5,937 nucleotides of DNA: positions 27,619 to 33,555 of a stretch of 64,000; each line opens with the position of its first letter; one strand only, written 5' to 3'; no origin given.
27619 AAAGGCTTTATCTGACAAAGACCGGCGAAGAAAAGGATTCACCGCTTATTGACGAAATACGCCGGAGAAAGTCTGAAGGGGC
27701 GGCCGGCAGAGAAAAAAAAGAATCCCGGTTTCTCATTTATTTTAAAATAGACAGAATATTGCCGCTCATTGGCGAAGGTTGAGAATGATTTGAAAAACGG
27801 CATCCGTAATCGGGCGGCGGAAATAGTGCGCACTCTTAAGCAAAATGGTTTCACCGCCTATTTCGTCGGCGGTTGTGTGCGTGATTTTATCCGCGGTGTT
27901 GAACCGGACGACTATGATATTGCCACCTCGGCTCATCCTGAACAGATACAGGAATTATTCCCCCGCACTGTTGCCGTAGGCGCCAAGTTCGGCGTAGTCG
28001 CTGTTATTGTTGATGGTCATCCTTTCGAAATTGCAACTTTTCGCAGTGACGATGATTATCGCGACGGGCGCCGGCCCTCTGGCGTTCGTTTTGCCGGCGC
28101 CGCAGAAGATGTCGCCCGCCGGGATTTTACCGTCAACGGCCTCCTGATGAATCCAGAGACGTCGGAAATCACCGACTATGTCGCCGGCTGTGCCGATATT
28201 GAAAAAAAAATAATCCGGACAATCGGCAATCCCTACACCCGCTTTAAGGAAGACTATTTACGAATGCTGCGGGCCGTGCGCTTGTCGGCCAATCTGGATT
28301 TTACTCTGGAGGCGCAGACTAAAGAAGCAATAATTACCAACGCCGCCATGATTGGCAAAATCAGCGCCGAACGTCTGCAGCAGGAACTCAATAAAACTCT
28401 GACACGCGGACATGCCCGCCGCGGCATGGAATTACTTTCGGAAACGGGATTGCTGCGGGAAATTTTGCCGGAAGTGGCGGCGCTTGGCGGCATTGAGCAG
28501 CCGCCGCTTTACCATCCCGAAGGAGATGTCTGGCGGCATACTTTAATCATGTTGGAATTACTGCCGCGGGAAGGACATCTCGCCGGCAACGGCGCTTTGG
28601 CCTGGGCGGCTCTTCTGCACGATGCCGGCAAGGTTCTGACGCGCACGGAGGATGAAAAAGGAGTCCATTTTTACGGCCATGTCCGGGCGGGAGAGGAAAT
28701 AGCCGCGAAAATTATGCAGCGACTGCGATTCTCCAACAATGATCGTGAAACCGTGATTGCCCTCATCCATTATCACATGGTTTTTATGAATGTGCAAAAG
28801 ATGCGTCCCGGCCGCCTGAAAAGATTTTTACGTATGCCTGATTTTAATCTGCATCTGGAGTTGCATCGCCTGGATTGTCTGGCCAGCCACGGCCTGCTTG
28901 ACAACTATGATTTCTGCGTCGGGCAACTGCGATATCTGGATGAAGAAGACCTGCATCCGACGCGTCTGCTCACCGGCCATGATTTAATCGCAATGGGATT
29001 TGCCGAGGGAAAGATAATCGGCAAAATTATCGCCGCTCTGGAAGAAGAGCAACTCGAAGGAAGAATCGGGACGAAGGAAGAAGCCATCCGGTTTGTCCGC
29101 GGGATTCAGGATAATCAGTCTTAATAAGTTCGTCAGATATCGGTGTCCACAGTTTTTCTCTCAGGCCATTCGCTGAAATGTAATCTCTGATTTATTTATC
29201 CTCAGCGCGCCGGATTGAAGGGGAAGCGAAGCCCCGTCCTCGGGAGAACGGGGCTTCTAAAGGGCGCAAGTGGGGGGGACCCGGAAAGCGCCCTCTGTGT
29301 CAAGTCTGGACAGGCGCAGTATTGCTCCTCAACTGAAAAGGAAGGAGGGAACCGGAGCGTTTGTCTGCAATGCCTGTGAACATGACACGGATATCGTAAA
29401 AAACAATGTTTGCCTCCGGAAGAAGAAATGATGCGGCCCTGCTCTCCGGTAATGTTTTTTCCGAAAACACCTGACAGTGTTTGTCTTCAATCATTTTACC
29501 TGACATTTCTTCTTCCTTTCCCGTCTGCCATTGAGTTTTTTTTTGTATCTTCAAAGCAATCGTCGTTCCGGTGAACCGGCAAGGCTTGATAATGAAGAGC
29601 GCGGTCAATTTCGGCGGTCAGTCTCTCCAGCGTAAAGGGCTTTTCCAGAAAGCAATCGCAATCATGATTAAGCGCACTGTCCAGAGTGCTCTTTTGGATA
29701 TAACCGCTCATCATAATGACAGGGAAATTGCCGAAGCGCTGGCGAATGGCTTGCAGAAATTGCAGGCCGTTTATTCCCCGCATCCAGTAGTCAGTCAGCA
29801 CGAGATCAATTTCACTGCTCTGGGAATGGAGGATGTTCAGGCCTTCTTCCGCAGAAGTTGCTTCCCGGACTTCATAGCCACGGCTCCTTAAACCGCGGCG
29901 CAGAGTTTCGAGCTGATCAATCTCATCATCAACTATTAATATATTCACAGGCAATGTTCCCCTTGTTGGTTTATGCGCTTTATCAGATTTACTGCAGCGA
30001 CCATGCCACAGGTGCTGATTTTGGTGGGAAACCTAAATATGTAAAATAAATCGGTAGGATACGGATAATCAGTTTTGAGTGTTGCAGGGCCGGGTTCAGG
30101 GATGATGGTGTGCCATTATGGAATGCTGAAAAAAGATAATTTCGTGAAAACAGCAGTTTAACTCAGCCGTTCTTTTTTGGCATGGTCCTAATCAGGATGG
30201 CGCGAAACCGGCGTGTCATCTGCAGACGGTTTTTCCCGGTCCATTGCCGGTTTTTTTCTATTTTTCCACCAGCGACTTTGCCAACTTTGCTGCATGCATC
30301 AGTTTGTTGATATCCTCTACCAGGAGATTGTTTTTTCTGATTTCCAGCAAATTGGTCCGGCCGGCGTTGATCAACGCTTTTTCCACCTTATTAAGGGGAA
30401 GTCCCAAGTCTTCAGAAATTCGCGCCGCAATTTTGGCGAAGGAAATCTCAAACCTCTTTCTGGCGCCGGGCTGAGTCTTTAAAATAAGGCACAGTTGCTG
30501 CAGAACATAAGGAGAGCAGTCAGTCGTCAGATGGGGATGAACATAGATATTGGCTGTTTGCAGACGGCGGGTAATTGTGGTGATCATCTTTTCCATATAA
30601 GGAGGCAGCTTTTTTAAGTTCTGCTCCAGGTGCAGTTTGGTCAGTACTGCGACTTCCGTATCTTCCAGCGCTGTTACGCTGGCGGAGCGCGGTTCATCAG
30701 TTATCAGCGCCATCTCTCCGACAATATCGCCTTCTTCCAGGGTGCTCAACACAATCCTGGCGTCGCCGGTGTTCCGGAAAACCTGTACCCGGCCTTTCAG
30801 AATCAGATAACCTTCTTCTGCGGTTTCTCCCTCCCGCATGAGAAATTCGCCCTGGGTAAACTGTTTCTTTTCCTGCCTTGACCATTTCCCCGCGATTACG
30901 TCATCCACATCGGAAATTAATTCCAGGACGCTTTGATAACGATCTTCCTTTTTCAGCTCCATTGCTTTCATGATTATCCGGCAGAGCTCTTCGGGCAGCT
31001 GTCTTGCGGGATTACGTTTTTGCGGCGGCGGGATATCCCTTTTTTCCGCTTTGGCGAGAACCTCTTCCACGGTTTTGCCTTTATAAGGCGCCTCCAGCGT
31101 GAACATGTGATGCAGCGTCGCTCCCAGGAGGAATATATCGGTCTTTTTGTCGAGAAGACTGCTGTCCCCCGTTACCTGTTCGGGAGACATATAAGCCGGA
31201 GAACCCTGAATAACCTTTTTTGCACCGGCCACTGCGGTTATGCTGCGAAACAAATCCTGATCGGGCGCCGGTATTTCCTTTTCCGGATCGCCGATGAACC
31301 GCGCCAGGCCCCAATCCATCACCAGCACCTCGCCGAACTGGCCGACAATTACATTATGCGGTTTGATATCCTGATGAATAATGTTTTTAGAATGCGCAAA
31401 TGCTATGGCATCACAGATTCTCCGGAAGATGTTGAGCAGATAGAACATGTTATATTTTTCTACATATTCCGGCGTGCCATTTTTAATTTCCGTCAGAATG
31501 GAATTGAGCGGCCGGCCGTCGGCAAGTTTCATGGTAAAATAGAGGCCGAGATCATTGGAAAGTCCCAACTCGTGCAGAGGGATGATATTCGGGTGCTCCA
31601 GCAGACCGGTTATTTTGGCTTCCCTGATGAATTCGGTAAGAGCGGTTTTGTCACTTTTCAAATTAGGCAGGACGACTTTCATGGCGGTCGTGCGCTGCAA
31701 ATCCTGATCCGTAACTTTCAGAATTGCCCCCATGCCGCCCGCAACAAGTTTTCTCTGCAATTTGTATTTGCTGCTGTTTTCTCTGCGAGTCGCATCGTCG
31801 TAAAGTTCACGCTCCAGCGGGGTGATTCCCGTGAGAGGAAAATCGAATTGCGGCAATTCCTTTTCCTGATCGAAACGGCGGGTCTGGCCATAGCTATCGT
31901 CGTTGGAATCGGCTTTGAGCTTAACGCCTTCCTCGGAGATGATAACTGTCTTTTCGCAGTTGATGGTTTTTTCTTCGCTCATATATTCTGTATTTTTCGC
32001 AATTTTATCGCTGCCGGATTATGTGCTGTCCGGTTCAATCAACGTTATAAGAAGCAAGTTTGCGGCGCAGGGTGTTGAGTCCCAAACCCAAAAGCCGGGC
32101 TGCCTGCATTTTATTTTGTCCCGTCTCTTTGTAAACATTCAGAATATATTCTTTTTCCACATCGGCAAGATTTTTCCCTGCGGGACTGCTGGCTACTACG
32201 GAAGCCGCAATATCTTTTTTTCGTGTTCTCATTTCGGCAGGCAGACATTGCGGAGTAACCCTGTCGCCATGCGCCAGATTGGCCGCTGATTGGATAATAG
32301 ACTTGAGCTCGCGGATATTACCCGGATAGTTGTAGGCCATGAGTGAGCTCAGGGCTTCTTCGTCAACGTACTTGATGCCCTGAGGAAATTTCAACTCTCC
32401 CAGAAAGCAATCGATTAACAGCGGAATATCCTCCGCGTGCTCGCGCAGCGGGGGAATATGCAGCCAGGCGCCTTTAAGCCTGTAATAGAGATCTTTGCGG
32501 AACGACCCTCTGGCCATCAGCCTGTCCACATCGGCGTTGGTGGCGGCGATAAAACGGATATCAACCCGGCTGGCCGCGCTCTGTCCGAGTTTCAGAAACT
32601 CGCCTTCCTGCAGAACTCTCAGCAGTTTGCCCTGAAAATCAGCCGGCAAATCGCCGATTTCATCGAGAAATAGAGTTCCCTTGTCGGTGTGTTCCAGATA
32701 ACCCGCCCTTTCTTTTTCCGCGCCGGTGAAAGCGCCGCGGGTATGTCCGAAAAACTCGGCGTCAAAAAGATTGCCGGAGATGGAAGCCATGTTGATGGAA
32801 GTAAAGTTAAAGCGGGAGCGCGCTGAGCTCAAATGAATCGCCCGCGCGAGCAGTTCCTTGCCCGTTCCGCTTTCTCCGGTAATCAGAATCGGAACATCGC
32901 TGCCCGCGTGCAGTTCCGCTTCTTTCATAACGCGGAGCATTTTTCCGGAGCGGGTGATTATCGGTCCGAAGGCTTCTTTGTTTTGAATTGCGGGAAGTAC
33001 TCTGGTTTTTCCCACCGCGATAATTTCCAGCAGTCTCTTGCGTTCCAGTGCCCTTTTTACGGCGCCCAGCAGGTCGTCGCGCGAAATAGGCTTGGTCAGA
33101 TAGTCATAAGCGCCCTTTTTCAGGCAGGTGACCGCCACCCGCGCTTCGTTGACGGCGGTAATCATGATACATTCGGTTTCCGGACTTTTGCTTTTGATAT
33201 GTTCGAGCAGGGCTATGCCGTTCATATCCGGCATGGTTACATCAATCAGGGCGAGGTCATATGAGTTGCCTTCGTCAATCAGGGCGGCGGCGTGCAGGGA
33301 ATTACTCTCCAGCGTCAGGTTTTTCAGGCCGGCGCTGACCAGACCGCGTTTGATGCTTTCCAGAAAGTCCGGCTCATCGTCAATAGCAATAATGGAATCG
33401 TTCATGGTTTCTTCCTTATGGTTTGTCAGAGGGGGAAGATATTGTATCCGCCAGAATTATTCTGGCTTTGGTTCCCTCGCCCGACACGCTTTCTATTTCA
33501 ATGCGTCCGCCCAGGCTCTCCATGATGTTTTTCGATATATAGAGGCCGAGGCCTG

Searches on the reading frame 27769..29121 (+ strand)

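Call 39: search_protein_families(library=pfam, proteins=[window:27769-29121:+], max_evalue=0.00001)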
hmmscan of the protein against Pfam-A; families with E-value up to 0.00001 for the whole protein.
window:27769-29121:+ (451 aa): 4 families
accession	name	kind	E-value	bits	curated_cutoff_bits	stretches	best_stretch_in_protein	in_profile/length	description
PF01743.26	PolyA_pol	-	8.5e-35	120.3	23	1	30-150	1-126/126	Poly A polymerase head domain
PF12627.12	PolyA_pol_RNAbd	-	4.8e-20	71.5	22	1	177-238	1-62/64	Probable RNA and SrmB- binding site of polymerase A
PF01966.28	HD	-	2.9e-10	40.9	22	1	256-341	3-90/116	HD domain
PF13735.12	tRNA_NucTran2_2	-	3.3e-07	30.8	27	0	401-440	105-145/149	tRNA nucleotidyltransferase domain 2 putative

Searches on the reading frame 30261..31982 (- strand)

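Call 39: search_protein_families(library=pfam, proteins=[window:30261-31982:-], max_evalue=0.00001)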
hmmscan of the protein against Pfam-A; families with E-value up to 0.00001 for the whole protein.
window:30261-31982:- (574 aa): 3 families
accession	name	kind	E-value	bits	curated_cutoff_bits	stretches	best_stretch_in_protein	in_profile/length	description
PF00069.31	Pkinase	-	3.6e-34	118.8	31.7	1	73-350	1-253/263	Protein kinase domain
PF07714.23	PK_Tyr_Ser-Thr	-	2.9e-23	82.9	23.1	1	74-349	2-249/258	Protein tyrosine and serine/threonine kinase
PF00027.35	cNMP_binding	-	1.1e-21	77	27.5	1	373-455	2-85/89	Cyclic nucleotide-binding domain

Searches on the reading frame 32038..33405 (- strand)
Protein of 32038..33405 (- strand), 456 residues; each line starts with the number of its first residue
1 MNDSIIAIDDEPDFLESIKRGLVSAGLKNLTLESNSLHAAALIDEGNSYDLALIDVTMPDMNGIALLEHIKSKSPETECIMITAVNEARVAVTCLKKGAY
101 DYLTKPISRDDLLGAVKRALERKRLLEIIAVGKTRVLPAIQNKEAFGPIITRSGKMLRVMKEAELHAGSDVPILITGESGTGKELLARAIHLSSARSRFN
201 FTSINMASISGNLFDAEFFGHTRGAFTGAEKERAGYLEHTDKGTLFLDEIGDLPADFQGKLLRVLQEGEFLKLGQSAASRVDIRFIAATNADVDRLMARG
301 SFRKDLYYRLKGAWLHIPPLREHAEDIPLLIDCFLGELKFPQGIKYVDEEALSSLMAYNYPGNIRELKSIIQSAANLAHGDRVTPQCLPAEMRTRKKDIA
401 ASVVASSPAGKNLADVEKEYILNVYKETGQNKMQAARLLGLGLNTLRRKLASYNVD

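Call 39: search_protein_families(library=pfam, proteins=[window:32038-33405:-], max_evalue=0.00001)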
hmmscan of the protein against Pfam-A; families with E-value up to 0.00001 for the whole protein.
window:32038-33405:- (456 aa): 7 families
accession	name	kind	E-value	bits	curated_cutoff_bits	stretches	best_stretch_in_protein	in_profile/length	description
PF00158.32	Sigma54_activat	-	6.9e-61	205.2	20.2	1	149-312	1-164/168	Sigma-54 interaction domain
PF00072.30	Response_reg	-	7.7e-25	87.7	30.2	1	5-116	1-110/111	Response regulator receiver domain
PF14532.12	Sigma54_activ_2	-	3.3e-19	69.9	25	1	152-320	3-138/138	Sigma-54 interaction domain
PF25601.1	AAA_lid_14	-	8.6e-19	67.6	27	1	321-398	1-80/87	AAA+ ATPase lid domain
PF02954.25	HTH_8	-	4.4e-10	39.6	22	1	413-453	2-42/42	Bacterial regulatory protein, Fis family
PF07728.20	AAA_5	-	7.6e-06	26.4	22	0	173-291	2-123/139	AAA domain (dynein-related subfamily)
PF00004.35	AAA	-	9.2e-06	26.6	21.2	0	173-296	1-114/131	ATPase family associated with various cellular activities (AAA)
